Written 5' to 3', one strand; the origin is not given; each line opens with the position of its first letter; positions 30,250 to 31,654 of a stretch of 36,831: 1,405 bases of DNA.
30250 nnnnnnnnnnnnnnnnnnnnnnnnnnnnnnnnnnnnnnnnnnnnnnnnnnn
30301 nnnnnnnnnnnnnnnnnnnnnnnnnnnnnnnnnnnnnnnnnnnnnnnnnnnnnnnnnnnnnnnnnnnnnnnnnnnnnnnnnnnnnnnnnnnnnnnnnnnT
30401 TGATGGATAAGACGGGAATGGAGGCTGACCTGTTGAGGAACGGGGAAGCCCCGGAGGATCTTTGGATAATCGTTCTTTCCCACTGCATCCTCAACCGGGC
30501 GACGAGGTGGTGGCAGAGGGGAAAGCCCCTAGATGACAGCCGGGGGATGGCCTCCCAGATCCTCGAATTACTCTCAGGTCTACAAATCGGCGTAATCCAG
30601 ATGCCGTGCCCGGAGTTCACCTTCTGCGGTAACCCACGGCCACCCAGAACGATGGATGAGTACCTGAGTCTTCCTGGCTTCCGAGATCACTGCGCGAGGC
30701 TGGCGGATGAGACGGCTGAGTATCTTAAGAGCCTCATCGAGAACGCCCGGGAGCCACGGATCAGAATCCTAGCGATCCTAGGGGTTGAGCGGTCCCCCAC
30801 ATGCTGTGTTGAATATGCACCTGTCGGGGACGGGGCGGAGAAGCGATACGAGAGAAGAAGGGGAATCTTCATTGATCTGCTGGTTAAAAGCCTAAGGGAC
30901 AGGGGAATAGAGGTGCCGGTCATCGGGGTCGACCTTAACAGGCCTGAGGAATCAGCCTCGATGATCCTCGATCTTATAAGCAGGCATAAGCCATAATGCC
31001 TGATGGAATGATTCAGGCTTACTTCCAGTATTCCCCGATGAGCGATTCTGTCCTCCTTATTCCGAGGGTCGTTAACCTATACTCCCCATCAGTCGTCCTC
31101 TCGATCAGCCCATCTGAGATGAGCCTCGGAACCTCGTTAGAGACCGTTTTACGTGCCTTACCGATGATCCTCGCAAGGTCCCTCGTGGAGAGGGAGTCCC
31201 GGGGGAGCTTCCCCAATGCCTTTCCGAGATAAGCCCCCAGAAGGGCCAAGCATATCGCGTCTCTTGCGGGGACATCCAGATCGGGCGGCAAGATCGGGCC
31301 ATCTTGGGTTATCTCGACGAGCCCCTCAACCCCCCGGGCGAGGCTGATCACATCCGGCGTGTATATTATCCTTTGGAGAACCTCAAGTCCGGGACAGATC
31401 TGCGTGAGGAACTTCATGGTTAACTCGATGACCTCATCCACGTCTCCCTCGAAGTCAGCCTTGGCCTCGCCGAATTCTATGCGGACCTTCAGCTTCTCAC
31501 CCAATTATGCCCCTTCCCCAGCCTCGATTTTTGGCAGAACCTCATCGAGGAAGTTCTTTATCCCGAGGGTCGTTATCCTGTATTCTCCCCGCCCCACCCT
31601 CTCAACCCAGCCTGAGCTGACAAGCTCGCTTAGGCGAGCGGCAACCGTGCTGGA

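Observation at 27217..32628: Candidate undescribed system: stand-alone nurA-herA operon wired to three paralogous beta-hairpin/winged-helix proteins and a DUF523 Fe-S protein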

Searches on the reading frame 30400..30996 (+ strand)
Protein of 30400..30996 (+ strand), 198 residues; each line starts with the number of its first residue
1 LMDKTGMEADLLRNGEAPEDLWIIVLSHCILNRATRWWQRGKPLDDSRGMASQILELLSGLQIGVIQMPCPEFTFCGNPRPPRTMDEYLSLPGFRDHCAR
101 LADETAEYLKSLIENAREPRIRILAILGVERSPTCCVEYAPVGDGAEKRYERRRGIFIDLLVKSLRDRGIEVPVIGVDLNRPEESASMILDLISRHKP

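Call 3: search_protein_families(library=pfam, proteins=[window:30400-30996:+], max_evalue=0.1)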
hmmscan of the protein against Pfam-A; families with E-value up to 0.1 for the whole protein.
window:30400-30996:+ (198 aa): 1 family
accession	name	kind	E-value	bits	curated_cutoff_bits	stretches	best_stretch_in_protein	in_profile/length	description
PF04463.17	2-thiour_desulf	-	7.2e-05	23.3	34.7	1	24-164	1-132/141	2-thiouracil desulfurase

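Call 10: search_protein_families(library=padloc, proteins=[window:30400-30996:+], max_evalue=0.01)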
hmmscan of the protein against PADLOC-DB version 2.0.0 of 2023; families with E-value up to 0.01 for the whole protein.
window:30400-30996:+ (198 aa): 0 families

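Call 11: search_protein_families(library=ncbifam, proteins=[window:30400-30996:+], max_evalue=0.01)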
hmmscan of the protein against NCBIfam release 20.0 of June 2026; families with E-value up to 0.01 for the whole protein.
window:30400-30996:+ (198 aa): 1 family
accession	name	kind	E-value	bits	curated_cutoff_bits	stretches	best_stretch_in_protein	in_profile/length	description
NF045597.1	TudS_rel_CD3072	equivalog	4.4e-30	104.3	130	1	23-178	4-145/148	CD3072 family TudS-related putative desulfidase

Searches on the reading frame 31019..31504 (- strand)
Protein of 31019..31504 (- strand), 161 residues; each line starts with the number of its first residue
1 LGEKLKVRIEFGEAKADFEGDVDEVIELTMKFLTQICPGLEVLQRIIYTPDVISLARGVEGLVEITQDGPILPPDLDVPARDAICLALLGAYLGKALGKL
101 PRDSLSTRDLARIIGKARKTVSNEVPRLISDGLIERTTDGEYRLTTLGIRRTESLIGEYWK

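Call 3: search_protein_families(library=pfam, proteins=[window:31019-31504:-], max_evalue=0.1)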
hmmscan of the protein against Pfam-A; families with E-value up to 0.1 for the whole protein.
window:31019-31504:- (161 aa): 8 families
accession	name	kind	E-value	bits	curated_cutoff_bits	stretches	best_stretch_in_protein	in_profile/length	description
PF25213.1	HVO_A0261_N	-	2.4e-05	24.5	35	1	96-149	16-68/86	HVO_A0261 N-terminal domain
PF25212.1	HVO_A0114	-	9e-05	22.6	27.6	1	105-141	37-73/84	HVO_A0114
PF13545.12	HTH_Crp_2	-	0.00017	21.9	27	1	104-139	22-56/70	Crp-like helix-turn-helix domain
PF12802.13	MarR_2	-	0.00061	20.3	27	1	97-140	14-56/61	MarR family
PF13936.12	HTH_38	-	0.0016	18.5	27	1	104-127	20-43/44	Helix-turn-helix domain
PF13412.12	HTH_24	-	0.0033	17.4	21.9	1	104-135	17-48/48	Winged helix-turn-helix DNA-binding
PF05491.19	RuvB_C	-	0.012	16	24.7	1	106-149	25-68/72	RuvB C-terminal winged helix domain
PF01047.28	MarR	-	0.017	15.4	24.6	1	103-139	16-52/59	MarR family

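Call 10: search_protein_families(library=padloc, proteins=[window:31019-31504:-], max_evalue=0.01)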
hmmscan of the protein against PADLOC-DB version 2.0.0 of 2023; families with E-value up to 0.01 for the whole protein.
window:31019-31504:- (161 aa): 9 families
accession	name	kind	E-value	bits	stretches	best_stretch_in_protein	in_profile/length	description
PDLC01044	Csa3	-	1.6e-06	26.2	1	95-149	140-191/194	Type I-A associated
PDLC01879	CARF3--CARF_TM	-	3.1e-06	25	1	96-149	168-214/222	-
PDLC01850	CARF3--CARF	-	3e-05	22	1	103-148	158-204/209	-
PDLC01434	CasR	-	5.9e-05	21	1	105-148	142-186/191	"CAS-I,CAS-II,CAS-III,CAS-IV,CAS-V,CAS-VI; associated_signaling"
PDLC01268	CasR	-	0.00032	18.7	1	106-146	139-178/179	"CAS-I,CAS-II,CAS-III,CAS-IV,CAS-V,CAS-VI; associated_signaling"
PDLC04370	PDC-M05A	-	0.0063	14.4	1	100-144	26-70/194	-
PDLC01866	CARF3--CARF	-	0.0088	14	0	105-144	154-193/207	-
PDLC02267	AbiEi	-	0.0091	13.4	0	98-158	14-71/252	AbiEi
PDLC01438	Csa3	-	0.0099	13.9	1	89-150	157-207/305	"CAS-I,CAS-II,CAS-III,CAS-IV,CAS-V,CAS-VI; associated_signaling"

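Call 11: search_protein_families(library=ncbifam, proteins=[window:31019-31504:-], max_evalue=0.01)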
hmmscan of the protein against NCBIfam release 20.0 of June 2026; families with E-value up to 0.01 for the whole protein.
window:31019-31504:- (161 aa): 3 families
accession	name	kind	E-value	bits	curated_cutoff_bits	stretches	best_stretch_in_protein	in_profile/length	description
TIGR01884.1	cas_HTH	subfamily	0.0013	18.2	60.2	1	106-148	158-202/202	CRISPR-associated CARF protein Csa3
NF033788.1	HTH_metalloreg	subfamily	0.0099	15.7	55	0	103-145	24-66/77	metalloregulator ArsR/SmtB family transcription factor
NF053755.1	MsvR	equivalog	0.0099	15.6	220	0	97-140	19-62/236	transcriptional factor MsvR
